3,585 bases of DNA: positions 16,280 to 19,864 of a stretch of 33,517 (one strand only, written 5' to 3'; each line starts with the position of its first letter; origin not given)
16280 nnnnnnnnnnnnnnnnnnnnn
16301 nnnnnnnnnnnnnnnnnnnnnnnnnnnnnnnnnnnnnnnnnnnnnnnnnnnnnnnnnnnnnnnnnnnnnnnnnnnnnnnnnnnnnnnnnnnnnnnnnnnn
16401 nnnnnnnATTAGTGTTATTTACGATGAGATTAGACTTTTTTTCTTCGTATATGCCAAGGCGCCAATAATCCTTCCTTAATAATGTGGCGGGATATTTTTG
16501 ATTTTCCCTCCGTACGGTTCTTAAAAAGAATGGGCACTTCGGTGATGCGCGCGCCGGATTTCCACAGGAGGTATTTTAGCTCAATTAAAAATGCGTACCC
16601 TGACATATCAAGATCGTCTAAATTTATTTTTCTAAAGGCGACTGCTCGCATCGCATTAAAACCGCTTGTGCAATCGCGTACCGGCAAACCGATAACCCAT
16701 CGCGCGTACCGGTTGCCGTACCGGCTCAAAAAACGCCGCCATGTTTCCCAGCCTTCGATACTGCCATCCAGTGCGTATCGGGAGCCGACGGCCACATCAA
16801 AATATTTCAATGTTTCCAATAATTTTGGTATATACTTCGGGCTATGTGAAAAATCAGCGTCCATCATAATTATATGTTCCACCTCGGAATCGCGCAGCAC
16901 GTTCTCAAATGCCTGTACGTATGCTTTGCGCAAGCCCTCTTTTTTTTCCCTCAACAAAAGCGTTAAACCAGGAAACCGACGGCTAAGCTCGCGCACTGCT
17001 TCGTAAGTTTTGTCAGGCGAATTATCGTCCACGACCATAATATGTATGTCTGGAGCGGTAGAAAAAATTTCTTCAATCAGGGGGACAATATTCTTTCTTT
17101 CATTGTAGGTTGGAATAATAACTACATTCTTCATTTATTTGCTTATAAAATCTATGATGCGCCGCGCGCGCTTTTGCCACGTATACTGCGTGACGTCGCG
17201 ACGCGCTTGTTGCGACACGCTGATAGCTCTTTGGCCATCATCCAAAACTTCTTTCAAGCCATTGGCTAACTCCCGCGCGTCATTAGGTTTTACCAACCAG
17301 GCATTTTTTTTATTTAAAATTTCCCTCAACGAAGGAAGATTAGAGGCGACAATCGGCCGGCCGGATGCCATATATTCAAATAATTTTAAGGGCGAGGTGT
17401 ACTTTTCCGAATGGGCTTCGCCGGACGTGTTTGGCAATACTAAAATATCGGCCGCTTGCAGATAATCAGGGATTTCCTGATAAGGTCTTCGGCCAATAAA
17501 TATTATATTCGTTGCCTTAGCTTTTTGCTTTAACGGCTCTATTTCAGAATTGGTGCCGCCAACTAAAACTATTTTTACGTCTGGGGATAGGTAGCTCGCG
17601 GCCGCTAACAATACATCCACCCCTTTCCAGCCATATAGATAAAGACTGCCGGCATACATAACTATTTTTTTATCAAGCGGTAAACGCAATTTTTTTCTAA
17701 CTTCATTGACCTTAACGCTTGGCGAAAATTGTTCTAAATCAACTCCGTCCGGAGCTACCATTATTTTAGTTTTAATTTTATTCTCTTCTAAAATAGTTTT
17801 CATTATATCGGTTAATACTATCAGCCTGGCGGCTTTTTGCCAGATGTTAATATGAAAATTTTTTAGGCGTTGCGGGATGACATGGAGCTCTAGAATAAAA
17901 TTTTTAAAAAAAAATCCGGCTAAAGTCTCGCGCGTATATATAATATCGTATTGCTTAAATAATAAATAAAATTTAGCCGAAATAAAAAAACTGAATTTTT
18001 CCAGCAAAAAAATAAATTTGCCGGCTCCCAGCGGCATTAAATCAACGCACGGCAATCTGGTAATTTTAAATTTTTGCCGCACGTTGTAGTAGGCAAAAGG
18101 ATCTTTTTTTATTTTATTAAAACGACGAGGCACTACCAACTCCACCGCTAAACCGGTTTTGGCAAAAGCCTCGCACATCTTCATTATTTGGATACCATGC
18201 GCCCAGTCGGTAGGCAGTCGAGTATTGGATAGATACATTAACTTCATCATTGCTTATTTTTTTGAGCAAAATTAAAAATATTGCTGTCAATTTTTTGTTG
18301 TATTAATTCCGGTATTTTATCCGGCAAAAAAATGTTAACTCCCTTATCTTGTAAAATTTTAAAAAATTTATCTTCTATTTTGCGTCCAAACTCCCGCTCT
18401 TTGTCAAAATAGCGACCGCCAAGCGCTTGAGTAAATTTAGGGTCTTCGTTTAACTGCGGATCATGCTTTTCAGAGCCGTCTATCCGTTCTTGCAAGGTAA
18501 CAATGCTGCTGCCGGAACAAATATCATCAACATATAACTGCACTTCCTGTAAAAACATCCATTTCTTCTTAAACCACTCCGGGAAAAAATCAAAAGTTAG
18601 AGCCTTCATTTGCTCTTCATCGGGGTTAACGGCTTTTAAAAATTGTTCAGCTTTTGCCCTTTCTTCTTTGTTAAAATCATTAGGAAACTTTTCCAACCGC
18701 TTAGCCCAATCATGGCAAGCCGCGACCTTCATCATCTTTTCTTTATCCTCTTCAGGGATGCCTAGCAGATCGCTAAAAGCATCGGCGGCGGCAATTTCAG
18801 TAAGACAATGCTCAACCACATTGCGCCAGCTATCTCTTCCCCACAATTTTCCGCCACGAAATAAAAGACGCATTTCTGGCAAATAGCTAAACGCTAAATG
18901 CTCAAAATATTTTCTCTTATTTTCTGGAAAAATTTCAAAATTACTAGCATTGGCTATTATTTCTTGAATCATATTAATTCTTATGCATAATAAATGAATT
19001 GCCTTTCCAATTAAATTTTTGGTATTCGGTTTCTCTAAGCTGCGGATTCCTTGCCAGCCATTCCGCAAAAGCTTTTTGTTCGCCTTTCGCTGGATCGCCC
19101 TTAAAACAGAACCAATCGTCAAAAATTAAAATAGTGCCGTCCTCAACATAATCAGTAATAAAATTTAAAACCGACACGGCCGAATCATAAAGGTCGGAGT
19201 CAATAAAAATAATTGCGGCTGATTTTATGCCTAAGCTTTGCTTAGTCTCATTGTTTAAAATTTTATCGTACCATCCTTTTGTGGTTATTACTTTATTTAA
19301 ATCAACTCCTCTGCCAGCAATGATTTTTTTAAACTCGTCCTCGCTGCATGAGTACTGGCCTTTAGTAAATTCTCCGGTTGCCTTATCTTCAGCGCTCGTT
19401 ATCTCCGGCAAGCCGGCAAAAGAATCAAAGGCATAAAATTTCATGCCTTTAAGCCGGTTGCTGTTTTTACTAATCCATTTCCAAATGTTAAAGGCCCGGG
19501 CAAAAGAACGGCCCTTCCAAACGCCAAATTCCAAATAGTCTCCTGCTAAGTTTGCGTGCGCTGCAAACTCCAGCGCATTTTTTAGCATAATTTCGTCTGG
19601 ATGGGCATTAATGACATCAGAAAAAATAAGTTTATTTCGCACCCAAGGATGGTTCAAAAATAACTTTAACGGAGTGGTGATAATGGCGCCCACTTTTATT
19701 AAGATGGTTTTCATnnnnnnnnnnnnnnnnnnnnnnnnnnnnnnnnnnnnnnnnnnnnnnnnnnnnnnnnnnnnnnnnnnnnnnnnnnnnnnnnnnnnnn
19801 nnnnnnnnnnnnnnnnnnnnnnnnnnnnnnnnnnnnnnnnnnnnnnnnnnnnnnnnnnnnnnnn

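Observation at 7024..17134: Repeated GT2 plus large membrane protein modules, including an unassigned family of about 600-aa polytopic proteins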

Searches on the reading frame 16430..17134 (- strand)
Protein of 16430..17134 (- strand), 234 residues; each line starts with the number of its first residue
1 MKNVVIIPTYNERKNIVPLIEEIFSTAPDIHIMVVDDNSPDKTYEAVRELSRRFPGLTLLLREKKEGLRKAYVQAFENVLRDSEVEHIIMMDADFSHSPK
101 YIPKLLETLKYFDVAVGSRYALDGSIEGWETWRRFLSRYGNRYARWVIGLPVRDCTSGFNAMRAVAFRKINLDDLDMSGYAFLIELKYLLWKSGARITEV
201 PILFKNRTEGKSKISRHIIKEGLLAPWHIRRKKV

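Call 4: search_protein_families(library=pfam, proteins=[window:16430-17134:-], max_evalue=1)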
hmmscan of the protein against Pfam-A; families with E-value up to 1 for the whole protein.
window:16430-17134:- (234 aa): 4 families
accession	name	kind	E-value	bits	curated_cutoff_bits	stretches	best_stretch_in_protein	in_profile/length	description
PF00535.33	Glycos_transf_2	-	4.4e-28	98.7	23.3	1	5-169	2-166/168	Glycosyl transferase family 2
PF13641.12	Glyco_tranf_2_3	-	9.2e-10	39.3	27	1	5-175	5-174/230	Glycosyltransferase like family 2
PF13704.12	Glyco_tranf_2_4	-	0.055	14.4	27.5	1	31-94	21-81/98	Glycosyl transferase family 2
PF10111.15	Glyco_tranf_2_2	-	0.079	12.9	27.3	1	5-106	2-103/276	Glycosyltransferase like family 2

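Call 5: search_protein_families(library=ncbifam, proteins=[window:16430-17134:-], max_evalue=1)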
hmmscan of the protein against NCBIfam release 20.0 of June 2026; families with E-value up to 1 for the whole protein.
window:16430-17134:- (234 aa): 24 families
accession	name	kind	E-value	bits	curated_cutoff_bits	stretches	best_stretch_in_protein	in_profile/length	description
TIGR04182.1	glyco_TIGR04182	equivalog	8.7e-19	68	325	1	4-223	3-208/293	S-layer glycoprotein N-glycosyltransferase AglJ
NF047588.1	GlcsyltransPgfSStrep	equivalog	4.8e-09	35.8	500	1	1-170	1-167/308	glycosyltransferase PgfS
NF058614.1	PPMAGASynPpgS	equivalog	7.3e-09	35.4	370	1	5-206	4-200/226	polyprenyl-phospho-N-acetylgalactosaminyl synthase PpgS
NF041391.1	DPhHxTase_Halo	equivalog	3.6e-08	32.7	375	1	9-208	3-187/213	dolichyl-phosphate hexose transferase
TIGR03937.1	PgaC_IcaA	equivalog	4.8e-08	32.4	422.3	1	5-95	49-136/407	poly-beta-1,6-N-acetyl-D-glucosamine synthase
NF007986.1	PRK10714.1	equivalog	1.3e-07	31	529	1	3-215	8-211/316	undecaprenyl-phosphate 4-deoxy-4-formamido-L-arabinose transferase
TIGR04283.1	glyco_like_mftF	equivalog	1e-06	28.5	182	1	5-51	3-50/221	TIGR04283 family arsenosugar biosynthesis glycosyltransferase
NF045692.1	OglycostaseCruG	equivalog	1.2e-06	27.7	600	1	4-111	44-154/386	2'-O-glycosyltransferase CruG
NF041865.1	EpsU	equivalog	5.5e-06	25.6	700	1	4-129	42-167/394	exopolysaccharide biosynthesis GT2 family glycosyltransferase EpsU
TIGR03111.1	glyc2_xrt_Gpos1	hypoth_equivalog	8.7e-06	24.8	363.95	1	5-105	53-152/439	TIGR03111 family XrtG-associated glycosyltransferase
TIGR03469.1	HpnB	hypoth_equivalog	1.4e-05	24.3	379.25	1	4-114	47-165/386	hopene-associated glycosyltransferase HpnB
NF053846.1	glyco_with_XrtP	equivalog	1.5e-05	23.9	520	1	6-102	46-151/440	XrtP-associated glycosyltransferase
NF038302.1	EPS_HpsE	equivalog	2.8e-05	23.3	300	1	4-102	4-104/307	hormogonium polysaccharide biosynthesis glycosyltransferase HpsE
TIGR04242.1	nodulat_NodC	equivalog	3.2e-05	23.1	550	1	5-118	52-163/395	chitooligosaccharide synthase NodC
NF007482.0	PRK10073.1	equivalog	0.00015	20.9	423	1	4-108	9-109/334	glycosyltransferase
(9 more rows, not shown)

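Call 70: search_solved_structures(query=window:16430-17134:-, max_evalue=0.00001)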
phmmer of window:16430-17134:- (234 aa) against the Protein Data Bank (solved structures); distinct sequences matched with E-value up to 0.00001: 6.
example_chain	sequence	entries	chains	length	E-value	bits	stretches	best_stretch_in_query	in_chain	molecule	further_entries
5mlz_A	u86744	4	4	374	2.1e-34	122.6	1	1-223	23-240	Dolichol monophosphate mannose synthase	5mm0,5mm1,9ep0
2z87_A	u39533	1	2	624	2.2e-08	37.4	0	5-125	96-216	Chondroitin synthase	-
2z86_A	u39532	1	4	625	2.2e-08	37.4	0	5-125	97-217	Chondroitin synthase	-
9hwj_A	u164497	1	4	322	3.1e-06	30.4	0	4-147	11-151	Undecaprenyl-phosphate 4-deoxy-4-formamido-L-arabinose transferase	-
6yv7_B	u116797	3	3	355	5.4e-06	29.6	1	4-95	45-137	Glycosyl transferase, family 2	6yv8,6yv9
6yv7_A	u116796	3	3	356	5.4e-06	29.6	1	4-95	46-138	Glycosyl transferase, family 2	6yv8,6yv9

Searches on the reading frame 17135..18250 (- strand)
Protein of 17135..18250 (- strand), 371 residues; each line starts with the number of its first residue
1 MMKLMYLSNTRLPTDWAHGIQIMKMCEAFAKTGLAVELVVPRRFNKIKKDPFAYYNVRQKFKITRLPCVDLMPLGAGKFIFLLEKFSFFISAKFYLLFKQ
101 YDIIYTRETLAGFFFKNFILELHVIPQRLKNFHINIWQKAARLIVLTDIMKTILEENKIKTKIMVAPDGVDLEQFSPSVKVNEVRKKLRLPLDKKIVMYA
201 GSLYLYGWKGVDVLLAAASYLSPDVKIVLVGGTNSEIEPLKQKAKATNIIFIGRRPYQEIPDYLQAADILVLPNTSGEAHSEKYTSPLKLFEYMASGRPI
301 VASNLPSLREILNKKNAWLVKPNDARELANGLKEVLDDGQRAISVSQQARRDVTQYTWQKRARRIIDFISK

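Call 14: search_protein_families(library=pfam, proteins=[window:17135-18250:-], max_evalue=0.001)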
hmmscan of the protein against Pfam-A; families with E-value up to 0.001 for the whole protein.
window:17135-18250:- (371 aa): 4 families
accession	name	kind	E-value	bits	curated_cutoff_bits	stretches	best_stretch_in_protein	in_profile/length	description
PF13692.12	Glyco_trans_1_4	-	3.5e-27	95.8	27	1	195-338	2-142/142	Glycosyl transferases group 1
PF00534.26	Glycos_transf_1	-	1.4e-26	93.5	26.4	1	182-351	3-171/172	Glycosyl transferases group 1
PF13524.12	Glyco_trans_1_2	-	2e-12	47.7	25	1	217-367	8-144/144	Glycosyl transferase-like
PF13439.12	Glyco_transf_4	-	1.3e-05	25.7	28.5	1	22-174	8-170/170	Glycosyltransferase Family 4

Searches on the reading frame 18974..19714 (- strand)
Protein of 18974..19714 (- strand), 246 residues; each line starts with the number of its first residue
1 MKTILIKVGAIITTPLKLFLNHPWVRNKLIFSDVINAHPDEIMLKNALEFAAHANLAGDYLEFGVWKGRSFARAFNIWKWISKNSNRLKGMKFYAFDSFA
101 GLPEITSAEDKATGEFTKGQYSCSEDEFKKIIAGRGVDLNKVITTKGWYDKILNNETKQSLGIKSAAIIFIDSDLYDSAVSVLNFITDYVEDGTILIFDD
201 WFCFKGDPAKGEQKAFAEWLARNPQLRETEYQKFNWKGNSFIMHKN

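Call 15: search_protein_families(library=pfam, proteins=[window:18974-19714:-], max_evalue=0.001)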
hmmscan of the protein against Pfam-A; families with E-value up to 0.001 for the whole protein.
window:18974-19714:- (246 aa): 2 families
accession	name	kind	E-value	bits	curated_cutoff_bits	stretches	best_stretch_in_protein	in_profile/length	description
PF05711.17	TylF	-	1.5e-15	57.6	23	1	44-205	79-233/264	Macrocin-O-methyltransferase (TylF)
PF13578.12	Methyltransf_24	-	6.1e-06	27.5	26.3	1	61-201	1-105/105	Methyltransferase domain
